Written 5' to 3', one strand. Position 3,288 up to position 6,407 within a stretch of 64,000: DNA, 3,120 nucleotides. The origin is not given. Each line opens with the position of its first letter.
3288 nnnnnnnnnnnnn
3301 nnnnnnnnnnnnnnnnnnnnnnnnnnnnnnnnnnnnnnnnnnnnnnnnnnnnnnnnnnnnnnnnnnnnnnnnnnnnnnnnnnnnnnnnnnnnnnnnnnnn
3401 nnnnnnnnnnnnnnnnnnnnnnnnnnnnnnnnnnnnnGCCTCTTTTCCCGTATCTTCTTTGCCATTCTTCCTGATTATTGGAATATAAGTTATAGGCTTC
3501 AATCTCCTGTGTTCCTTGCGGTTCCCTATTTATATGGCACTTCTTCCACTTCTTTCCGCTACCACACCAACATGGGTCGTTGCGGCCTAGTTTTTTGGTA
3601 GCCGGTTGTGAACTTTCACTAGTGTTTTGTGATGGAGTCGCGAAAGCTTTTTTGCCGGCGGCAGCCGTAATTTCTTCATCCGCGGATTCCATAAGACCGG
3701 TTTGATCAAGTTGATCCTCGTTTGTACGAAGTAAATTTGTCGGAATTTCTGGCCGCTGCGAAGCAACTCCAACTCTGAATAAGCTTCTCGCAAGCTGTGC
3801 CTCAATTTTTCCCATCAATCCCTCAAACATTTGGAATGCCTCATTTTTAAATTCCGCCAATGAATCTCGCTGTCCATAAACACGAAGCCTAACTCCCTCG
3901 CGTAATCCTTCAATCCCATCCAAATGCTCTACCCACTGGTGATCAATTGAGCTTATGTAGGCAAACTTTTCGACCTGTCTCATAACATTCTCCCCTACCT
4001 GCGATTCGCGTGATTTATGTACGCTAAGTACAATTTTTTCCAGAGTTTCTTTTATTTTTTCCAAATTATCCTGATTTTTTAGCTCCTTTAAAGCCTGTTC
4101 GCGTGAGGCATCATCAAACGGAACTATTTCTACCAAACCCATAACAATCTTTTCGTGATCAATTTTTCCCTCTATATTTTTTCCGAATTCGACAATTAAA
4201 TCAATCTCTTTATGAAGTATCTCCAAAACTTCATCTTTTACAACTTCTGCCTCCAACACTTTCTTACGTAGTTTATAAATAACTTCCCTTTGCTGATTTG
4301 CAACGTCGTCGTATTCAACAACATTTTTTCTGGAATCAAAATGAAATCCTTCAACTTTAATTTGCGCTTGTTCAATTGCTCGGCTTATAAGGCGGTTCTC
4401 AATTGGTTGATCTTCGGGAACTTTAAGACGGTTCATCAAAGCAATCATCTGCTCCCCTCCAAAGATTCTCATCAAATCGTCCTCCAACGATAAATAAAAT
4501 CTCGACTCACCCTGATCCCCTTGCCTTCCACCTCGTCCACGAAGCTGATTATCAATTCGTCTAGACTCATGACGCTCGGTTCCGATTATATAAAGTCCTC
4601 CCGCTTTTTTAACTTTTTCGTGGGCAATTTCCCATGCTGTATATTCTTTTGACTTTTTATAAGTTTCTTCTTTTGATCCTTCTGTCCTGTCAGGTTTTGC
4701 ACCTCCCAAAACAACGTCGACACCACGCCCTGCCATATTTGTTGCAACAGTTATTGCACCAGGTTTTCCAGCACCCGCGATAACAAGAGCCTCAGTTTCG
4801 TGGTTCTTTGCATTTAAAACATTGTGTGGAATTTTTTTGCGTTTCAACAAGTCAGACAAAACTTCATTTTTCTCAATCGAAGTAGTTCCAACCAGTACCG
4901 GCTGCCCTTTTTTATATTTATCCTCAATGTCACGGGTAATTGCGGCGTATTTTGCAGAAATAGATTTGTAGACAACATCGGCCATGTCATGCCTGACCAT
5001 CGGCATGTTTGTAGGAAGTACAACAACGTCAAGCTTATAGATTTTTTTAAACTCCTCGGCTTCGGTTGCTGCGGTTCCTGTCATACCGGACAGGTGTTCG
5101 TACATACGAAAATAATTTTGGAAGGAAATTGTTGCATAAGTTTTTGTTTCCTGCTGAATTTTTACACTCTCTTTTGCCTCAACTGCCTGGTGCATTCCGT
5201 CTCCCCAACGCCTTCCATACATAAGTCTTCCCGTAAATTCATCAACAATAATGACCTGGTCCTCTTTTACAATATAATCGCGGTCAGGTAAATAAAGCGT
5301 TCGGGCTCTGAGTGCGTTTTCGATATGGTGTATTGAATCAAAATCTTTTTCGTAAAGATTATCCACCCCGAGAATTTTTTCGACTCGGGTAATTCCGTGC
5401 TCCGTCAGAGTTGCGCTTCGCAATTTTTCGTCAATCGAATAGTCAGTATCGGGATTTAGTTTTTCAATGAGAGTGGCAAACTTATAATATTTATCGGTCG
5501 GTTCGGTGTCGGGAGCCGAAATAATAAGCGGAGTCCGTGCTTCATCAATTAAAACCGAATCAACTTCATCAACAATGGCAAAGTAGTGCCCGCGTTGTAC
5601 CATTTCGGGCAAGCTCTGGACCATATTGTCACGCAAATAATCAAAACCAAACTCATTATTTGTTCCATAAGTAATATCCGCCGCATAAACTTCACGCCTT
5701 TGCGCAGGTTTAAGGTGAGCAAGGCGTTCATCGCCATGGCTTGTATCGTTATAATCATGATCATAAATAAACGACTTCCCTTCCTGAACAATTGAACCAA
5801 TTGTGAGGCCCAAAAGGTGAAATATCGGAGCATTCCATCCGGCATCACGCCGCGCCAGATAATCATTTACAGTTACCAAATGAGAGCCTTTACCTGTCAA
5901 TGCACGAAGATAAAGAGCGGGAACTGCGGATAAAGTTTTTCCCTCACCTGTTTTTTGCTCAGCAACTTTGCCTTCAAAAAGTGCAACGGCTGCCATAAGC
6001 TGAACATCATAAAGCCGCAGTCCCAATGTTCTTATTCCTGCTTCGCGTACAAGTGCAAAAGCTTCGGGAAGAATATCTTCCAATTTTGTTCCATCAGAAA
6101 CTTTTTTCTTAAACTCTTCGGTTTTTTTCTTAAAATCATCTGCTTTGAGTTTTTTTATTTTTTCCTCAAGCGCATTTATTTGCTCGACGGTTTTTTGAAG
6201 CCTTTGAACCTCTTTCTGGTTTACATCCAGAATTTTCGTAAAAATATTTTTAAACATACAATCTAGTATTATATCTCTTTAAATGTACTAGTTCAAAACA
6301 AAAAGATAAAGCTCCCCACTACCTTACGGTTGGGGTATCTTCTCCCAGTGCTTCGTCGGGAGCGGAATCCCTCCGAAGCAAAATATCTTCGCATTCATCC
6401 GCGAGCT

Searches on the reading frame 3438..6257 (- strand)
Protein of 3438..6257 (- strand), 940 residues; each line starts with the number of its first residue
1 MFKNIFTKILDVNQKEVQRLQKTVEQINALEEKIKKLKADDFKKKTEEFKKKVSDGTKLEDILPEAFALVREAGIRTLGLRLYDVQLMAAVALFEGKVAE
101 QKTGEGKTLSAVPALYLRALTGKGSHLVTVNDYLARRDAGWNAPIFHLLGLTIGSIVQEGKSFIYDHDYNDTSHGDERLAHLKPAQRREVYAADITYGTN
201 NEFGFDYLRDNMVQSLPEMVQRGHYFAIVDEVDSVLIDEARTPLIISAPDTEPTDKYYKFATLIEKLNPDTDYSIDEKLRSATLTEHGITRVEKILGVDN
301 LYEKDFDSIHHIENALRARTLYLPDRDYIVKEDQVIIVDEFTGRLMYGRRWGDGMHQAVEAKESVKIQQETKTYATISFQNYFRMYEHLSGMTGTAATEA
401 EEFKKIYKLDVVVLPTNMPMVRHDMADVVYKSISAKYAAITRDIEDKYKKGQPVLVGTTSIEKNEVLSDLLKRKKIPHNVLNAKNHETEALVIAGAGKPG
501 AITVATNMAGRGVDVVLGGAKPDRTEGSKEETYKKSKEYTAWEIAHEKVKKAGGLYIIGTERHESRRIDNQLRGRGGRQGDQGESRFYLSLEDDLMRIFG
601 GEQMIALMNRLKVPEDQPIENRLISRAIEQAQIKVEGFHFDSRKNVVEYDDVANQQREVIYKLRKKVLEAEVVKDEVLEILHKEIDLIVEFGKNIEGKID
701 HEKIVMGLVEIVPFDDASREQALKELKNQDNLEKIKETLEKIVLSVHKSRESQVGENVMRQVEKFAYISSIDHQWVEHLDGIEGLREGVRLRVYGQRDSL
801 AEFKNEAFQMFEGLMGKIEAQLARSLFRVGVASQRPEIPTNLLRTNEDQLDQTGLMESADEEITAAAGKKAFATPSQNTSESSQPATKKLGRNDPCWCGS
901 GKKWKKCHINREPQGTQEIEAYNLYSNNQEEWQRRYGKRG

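Call 8: list_cluster_members(proteins=[window:3438-6257:-, window:48408-49880:-, window:40285-41829:-, window:15934-18924:-, window:8146-9066:-])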
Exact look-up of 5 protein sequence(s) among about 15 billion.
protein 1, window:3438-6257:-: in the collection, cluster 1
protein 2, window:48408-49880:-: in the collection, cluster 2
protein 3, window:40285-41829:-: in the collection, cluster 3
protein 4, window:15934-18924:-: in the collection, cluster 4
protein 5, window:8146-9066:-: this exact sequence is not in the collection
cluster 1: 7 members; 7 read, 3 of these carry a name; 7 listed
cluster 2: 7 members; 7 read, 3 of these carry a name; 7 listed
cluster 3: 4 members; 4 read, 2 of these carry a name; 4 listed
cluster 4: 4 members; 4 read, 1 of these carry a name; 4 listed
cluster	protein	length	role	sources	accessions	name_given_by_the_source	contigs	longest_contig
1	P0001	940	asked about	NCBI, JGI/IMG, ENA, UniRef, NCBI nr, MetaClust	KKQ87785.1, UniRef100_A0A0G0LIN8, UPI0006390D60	MAG: Protein translocase subunit SecA [Candidatus Woesebacteria bacterium ... | Protein translocase subunit SecA n=3 Tax=Candidatus Woeseibacteriota TaxID=1752722 ... | status=active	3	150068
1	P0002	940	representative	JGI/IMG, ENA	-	-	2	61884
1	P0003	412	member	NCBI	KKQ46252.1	MAG: Protein translocase subunit SecA, partial [Candidatus Woesebacteria bacterium ...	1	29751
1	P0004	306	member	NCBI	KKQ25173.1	MAG: preprotein translocase, SecA subunit, preprotein translocase subunit SecA, partial ...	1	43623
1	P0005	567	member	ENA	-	-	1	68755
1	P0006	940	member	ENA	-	-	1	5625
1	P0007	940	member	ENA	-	-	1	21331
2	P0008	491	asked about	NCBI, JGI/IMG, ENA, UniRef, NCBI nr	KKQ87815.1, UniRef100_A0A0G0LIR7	MAG: Lysine-tRNA ligase [Candidatus Woesebacteria bacterium GW2011_GWB1_38_8b] | Lysine--tRNA ligase n=2 Tax=Candidatus Woeseibacteriota TaxID=1752722 ...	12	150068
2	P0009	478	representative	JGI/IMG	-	-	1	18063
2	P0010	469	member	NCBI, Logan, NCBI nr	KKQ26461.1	MAG: Lysine-tRNA ligase [Microgenomates group bacterium GW2011_GWC1_37_12b]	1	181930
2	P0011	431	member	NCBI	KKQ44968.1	MAG: Lysine-tRNA ligase, partial [Candidatus Woesebacteria bacterium GW2011_GWA1_37_8]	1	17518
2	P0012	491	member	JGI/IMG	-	-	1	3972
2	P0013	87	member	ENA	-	-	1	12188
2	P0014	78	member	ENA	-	-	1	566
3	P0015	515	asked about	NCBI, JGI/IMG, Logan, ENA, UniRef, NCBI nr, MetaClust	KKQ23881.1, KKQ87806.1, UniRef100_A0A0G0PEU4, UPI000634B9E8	MAG: PKD domain containing protein [Microgenomates group bacterium GW2011_GWC1_37_12b] | PKD domain containing protein n=1 Tax=Candidatus Woesebacteria bacterium ... | status=active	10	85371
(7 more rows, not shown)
